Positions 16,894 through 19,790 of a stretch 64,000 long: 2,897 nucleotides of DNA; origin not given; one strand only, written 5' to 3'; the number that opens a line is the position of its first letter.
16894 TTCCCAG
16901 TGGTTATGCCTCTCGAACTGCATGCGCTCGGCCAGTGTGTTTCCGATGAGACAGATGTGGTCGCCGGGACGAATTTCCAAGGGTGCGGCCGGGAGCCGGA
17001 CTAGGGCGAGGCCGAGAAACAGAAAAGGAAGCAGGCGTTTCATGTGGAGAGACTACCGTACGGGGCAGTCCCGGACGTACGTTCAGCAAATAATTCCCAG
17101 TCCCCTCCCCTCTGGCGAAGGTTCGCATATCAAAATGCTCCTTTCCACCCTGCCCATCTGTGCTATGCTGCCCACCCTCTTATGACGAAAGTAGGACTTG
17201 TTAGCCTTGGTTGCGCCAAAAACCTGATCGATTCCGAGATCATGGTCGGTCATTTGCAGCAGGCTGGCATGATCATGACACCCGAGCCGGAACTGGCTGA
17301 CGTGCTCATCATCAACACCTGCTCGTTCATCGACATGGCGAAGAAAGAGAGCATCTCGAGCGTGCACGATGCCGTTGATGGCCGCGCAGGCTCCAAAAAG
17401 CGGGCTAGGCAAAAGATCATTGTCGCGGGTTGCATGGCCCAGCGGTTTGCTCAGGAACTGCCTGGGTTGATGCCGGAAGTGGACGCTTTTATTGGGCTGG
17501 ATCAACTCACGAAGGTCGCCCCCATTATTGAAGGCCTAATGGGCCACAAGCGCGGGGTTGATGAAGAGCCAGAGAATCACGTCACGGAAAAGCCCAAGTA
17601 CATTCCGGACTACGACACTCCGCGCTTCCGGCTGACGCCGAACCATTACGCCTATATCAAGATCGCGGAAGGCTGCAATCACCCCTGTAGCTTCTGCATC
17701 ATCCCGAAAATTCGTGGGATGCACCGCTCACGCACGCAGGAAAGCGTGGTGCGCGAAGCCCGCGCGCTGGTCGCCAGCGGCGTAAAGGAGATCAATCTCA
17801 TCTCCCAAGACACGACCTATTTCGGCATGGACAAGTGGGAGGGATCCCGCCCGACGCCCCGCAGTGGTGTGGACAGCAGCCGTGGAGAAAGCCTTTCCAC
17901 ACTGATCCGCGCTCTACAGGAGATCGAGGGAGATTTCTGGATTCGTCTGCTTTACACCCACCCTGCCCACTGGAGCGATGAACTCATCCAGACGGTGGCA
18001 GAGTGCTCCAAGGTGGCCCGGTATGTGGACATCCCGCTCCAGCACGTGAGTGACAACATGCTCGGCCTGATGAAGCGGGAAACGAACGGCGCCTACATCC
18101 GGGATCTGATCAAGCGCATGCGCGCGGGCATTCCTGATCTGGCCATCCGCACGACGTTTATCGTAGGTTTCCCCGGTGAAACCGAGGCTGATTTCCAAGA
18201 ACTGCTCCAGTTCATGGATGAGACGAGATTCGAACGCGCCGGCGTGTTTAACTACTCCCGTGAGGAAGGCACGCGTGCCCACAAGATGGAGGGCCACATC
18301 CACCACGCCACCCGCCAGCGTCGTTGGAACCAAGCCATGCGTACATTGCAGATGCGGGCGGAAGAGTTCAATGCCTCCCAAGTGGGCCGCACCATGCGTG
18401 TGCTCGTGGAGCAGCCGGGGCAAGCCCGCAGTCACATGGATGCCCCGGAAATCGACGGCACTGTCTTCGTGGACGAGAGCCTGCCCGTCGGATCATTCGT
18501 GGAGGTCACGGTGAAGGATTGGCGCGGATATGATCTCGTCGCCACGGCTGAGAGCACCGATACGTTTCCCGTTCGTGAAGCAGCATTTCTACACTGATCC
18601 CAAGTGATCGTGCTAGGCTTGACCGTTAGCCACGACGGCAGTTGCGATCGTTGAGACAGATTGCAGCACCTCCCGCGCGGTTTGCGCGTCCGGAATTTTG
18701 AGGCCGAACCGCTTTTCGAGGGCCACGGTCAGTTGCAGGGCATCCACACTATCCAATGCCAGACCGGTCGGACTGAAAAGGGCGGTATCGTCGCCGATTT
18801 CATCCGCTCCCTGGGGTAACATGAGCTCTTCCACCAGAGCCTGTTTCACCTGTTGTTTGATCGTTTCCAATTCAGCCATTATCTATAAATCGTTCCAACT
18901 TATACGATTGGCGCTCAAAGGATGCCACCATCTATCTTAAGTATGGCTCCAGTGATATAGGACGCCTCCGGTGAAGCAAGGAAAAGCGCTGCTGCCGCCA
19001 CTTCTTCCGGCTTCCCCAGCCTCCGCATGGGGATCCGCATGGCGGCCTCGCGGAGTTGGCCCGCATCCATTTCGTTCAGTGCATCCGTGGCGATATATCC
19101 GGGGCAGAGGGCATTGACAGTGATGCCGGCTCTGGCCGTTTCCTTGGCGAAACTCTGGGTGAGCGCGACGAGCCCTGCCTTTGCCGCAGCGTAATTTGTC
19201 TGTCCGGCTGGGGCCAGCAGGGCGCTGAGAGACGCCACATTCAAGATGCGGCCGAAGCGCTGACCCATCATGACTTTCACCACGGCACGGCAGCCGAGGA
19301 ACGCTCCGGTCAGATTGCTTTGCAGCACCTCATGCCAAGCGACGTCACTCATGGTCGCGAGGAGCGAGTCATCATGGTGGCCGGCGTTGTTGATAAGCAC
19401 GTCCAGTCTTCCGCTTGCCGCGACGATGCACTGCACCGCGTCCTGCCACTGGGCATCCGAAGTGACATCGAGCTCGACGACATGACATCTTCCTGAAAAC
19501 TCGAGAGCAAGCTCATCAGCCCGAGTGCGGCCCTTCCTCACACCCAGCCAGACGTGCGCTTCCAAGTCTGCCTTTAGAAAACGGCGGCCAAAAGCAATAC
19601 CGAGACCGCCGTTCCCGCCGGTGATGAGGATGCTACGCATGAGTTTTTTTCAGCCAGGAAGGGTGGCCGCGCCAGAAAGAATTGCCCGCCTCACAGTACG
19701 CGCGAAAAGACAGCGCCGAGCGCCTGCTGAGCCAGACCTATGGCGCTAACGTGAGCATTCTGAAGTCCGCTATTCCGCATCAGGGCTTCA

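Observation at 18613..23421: Compact type II PKS/FAS-like cassette, including a Cys-less ketosynthase partner, possibly for a specialised lipid or polyene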

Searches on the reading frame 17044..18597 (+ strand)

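Call 4: search_protein_families(library=pfam, proteins=[window:17044-18597:+], max_evalue=0.01)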
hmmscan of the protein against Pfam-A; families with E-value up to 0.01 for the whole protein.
window:17044-18597:+ (517 aa): 4 families
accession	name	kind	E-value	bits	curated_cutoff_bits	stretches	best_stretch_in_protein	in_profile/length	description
PF00919.26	UPF0004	-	2e-24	85.9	27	1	49-151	1-98/98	Uncharacterized protein family UPF0004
PF04055.27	Radical_SAM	-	1.3e-21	78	29.5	1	206-390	2-165/166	Radical SAM superfamily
PF18693.7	TRAM_2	-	2.4e-14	53.7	27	1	447-501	1-61/63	TRAM domain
PF01938.26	TRAM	-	0.0017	18.6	21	1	445-500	2-58/61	TRAM domain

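Call 5: search_protein_families(library=ncbifam, proteins=[window:17044-18597:+], max_evalue=0.01)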
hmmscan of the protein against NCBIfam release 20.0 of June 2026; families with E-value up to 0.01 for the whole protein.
window:17044-18597:+ (517 aa): 19 families
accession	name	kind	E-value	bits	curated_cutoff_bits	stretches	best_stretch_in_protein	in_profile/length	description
TIGR01125.1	TIGR01125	equivalog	1.5e-139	465.8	356.95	1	49-499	1-431/432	30S ribosomal protein S12 methylthiotransferase RimO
TIGR00089.1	TIGR00089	subfamily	1.6e-115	386.3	251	1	49-500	1-429/429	MiaB/RimO family radical SAM methylthiotransferase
TIGR01574.1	miaB-methiolase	equivalog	3.3e-78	263.6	355.3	1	54-498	6-432/437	tRNA (N6-isopentenyl adenosine(37)-C2)-methylthiotransferase MiaB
TIGR01579.1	MiaB-like-C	equivalog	1.6e-70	238.5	357.05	1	53-460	2-384/416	tRNA (N(6)-L-threonylcarbamoyladenosine(37)-C(2))-methylthiotransferase MtaB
TIGR01578.1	MiaB-like-B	hypoth_equivalog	2e-64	217.9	314.7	1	52-492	4-410/421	tRNA (N(6)-L-threonylcarbamoyladenosine(37)-C(2))-methylthiotransferase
NF010916.0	PRK14336.1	equivalog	1.2e-54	185.7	606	2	196-494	119-404/418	tRNA (N6-isopentenyl adenosine(37)-C2)-methylthiotransferase MiaB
TIGR04014.1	B12_SAM_MJ_0865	equivalog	3.1e-16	59.2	360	1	203-396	161-338/434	methyl-coenzyme M reductase glutamine C-methyltransferase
TIGR04013.1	B12_SAM_MJ_1487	hypoth_equivalog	5.9e-14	51.7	251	1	191-393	140-332/382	TIGR04013 family B12-binding domain/radical SAM domain-containing protein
TIGR04479.1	bcpD_PhpK_rSAM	subfamily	4.1e-12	45.2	600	2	331-395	348-410/504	PhpK family radical SAM P-methyltransferase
TIGR04428.1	B12_rSAM_trp_MT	equivalog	3.8e-07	28.9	500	1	207-389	221-393/558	tryptophan 2-C-methyltransferase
TIGR03904.1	SAM_YgiQ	equivalog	1.4e-06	27.2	462.35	1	205-243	297-336/558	YgiQ family radical SAM protein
TIGR03471.1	HpnJ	equivalog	7e-06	25.2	577.6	1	200-250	195-249/472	hopanoid biosynthesis associated radical SAM protein HpnJ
NF053743.1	LipS2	equivalog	3.5e-05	23.4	270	0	326-436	128-231/292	LipS2 family lipoyl synthase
NF040546.1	rSAM_CUAEP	equivalog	0.00014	20.7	500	0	203-251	172-221/468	CUAEP/CCAEP-tail radical SAM (seleno)protein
TIGR04072.2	rSAM_ladder_B12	equivalog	0.00021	20.1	360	1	199-247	177-227/443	lipid biosynthesis B12-binding/radical SAM protein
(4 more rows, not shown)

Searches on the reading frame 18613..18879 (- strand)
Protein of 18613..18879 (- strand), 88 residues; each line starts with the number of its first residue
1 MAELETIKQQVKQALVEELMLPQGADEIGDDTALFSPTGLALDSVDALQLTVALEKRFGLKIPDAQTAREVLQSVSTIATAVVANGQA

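Call 4: search_protein_families(library=pfam, proteins=[window:18613-18879:-], max_evalue=0.01)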
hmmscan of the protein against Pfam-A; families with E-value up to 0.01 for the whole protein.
window:18613-18879:- (88 aa): 2 families
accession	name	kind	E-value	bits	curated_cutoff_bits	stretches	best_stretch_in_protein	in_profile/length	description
PF00550.31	PP-binding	-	2.7e-08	34.4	20.8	1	9-67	1-54/67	Phosphopantetheine attachment site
PF13559.11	DUF4129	-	0.0048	17.4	24.8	1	49-75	4-29/69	Domain of unknown function (DUF4129)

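Call 5: search_protein_families(library=ncbifam, proteins=[window:18613-18879:-], max_evalue=0.01)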
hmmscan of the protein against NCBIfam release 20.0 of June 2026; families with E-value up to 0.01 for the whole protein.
window:18613-18879:- (88 aa): 16 families
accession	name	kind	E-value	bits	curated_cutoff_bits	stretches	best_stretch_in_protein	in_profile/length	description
NF005480.0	PRK07081.1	equivalog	3.4e-11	42.9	72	1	8-83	2-74/83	acyl carrier protein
NF006617.0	PRK09184.1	subfamily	3.5e-10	39.8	70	1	4-85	11-93/96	phosphopantetheine-binding protein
NF052616.1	ACP_for_OlsHI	equivalog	4.4e-10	39.8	130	1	5-84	2-79/83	ornithine lipid biosynthesis acyl carrier protein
NF058660.1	cispen_ACP_AmcB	equivalog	1.1e-09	38.3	80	1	7-82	2-75/80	cispentacin biosynthesis acyl carrier protein AmcB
NF002149.0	PRK00982.1-3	equivalog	2.9e-07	30.3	106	1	5-68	2-61/78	acyl carrier protein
NF003757.0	PRK05350.1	equivalog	3.9e-07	30.1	65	1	2-76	2-74/83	acyl carrier protein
NF002148.0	PRK00982.1-2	subfamily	8.8e-07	28.7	71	1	5-77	3-69/79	acyl carrier protein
NF002151.0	PRK00982.1-5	equivalog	1.3e-06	28.4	92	1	6-73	3-64/78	acyl carrier protein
TIGR00517.1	acyl_carrier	equivalog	1.6e-06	27.9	70.45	1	6-75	3-70/77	acyl carrier protein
NF005798.0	PRK07639.1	equivalog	2.6e-06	27.8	100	1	5-81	4-77/91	petrobactin biosynthesis protein AsbD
NF002150.0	PRK00982.1-4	subfamily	3.2e-05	24.1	66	1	5-68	4-65/80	acyl carrier protein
NF003464.0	PRK05087.1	equivalog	0.00029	20.8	68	1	30-82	24-74/78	D-alanine--poly(phosphoribitol) ligase subunit DltC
NF005079.0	PRK06508.1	equivalog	0.00042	20.6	83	1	39-74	32-67/93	acyl carrier protein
NF002147.0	PRK00982.1-1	equivalog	0.001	18.9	84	1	40-68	37-65/83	acyl carrier protein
NF009104.0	PRK12449.1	equivalog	0.0025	17.7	70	1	38-67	33-62/80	acyl carrier protein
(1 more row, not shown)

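Call 38: search_solved_structures(query=window:18613-18879:-, max_evalue=0.01)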
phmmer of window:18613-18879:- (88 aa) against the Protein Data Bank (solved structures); distinct sequences matched with E-value up to 0.01: 54.
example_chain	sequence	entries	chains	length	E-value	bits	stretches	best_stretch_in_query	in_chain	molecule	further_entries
9ls6_A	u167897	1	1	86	9.5e-06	29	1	7-83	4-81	Acyl carrier protein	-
7e42_A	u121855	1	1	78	3.1e-05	27.4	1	6-72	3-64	Acyl carrier protein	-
9f5x_J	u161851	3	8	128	3.2e-05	27.3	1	38-69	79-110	Acyl carrier protein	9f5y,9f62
6gcs_O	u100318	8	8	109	3.7e-05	27.1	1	32-79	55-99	ACPM1 SUBUNIT | Acyl carrier protein ACPM1 of NADH:Ubiquinone Oxidoreductase (Complex I)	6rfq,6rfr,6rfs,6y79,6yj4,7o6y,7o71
2l0q_A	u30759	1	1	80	4.3e-05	26.9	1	4-69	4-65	Acyl carrier protein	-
4ihf_G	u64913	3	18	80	4.9e-05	26.7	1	4-69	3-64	Acyl carrier protein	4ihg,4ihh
7b0n_U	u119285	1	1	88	6.3e-05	26.4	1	24-77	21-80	Acyl carrier protein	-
7b0n_T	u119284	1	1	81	7.4e-05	26.2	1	32-79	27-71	Acyl carrier protein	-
7ar9_T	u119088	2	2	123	7.6e-05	26.1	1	32-72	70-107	SDAP1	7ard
8jfh_E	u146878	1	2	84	8e-05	26.1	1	27-70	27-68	Acyl carrier protein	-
3ejb_A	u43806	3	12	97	8.1e-05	26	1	3-69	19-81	Acyl carrier protein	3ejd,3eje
8jfn_B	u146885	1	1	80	8.2e-05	26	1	38-70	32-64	Acyl carrier protein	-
8jfg_G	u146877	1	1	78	8.4e-05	26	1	38-70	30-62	Acyl carrier protein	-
4zjb_G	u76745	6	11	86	8.6e-05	26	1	27-70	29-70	Acyl carrier protein | Acyl carrier protein,Acyl carrier protein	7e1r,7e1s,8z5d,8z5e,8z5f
6n3p_G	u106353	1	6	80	8.9e-05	25.9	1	5-69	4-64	Acyl carrier protein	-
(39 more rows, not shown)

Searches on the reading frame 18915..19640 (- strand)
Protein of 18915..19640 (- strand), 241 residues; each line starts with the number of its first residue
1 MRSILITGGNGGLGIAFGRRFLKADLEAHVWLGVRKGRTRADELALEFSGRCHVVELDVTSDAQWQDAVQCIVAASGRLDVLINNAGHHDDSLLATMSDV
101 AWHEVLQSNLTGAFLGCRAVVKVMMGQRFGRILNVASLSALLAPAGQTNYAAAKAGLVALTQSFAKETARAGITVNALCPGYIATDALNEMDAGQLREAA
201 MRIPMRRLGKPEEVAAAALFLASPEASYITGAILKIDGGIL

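Call 4: search_protein_families(library=pfam, proteins=[window:18915-19640:-], max_evalue=0.01)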
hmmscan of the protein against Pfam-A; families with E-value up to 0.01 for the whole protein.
window:18915-19640:- (241 aa): 5 families
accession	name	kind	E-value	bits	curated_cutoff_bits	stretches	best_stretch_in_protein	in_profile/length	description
PF13561.12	adh_short_C2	-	1.1e-56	192.5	27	1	12-240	7-235/236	Enoyl-(Acyl carrier protein) reductase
PF00106.31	adh_short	-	2.4e-48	164.6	26.6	1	4-193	3-192/195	short chain dehydrogenase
PF08659.16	KR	-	1.8e-16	61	22.6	1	4-170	3-169/180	KR domain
PF13460.12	NAD_binding_10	-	0.00061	20.1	27.2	1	8-186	1-149/184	NAD(P)H-binding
PF01370.27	Epimerase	-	0.00092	19.1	20.9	1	4-91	1-79/240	NAD dependent epimerase/dehydratase family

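Call 5: search_protein_families(library=ncbifam, proteins=[window:18915-19640:-], max_evalue=0.01)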
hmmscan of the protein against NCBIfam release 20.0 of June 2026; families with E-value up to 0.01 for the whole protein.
window:18915-19640:- (241 aa): 233 families (the best 25 are shown)
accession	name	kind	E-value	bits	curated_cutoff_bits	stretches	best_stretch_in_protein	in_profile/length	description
TIGR01830.1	3oxo_ACP_reduc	equivalog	5.2e-71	239.1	297.75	1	5-240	2-238/239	3-oxoacyl-[acyl-carrier-protein] reductase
NF004199.0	PRK05653.1-4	equivalog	1.2e-64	218.3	301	1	3-240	7-245/247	3-oxoacyl-ACP reductase FabG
NF009466.0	PRK12826.1-2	subfamily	2.3e-63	214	222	1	2-239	4-243/248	3-oxoacyl-ACP reductase FabG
NF004198.0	PRK05653.1-3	equivalog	1.1e-62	211.7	296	1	2-240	8-246/248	3-oxoacyl-ACP reductase FabG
NF009464.0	PRK12824.1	subfamily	2.3e-62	210.9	269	1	3-240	4-242/245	3-oxoacyl-ACP reductase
NF004197.0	PRK05653.1-1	equivalog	3.9e-62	210.1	332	1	4-240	10-246/249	3-oxoacyl-ACP reductase FabG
TIGR01829.1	AcAcCoA_reduct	subfamily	6.1e-61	206.1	302.1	1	4-240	3-240/242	acetoacetyl-CoA reductase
NF053542.1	FlxB_rubin_SDR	equivalog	1.3e-57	195.3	340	1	4-240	3-239/239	flexirubin biosynthesis SDR family reductase FlxB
NF004200.0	PRK05653.1-5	equivalog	6.3e-57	192.9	273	1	2-240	3-241/242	3-oxoacyl-ACP reductase FabG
NF004778.0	PRK06124.1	equivalog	1.4e-54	185.2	303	1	4-240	14-252/256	SDR family oxidoreductase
NF005067.0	PRK06484.1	equivalog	2.9e-54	184.5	713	1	2-240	10-251/524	short chain dehydrogenase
NF040605.2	mycolic_FabG1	exception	5.1e-54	183.6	420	1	2-240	2-229/233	3-oxoacyl-ACP reductase FabG1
NF005559.1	PRK07231.1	subfamily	4.4e-53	180.3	215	1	2-240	5-247/249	glucose 1-dehydrogenase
NF004791.0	PRK06138.1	equivalog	2.6e-52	177.6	312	1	3-240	7-249/252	SDR family oxidoreductase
NF052558.1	MBtsdlDhBudC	equivalog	1.2e-51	175.7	270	1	3-240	5-241/250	meso-2,3-butanediol dehydrogenase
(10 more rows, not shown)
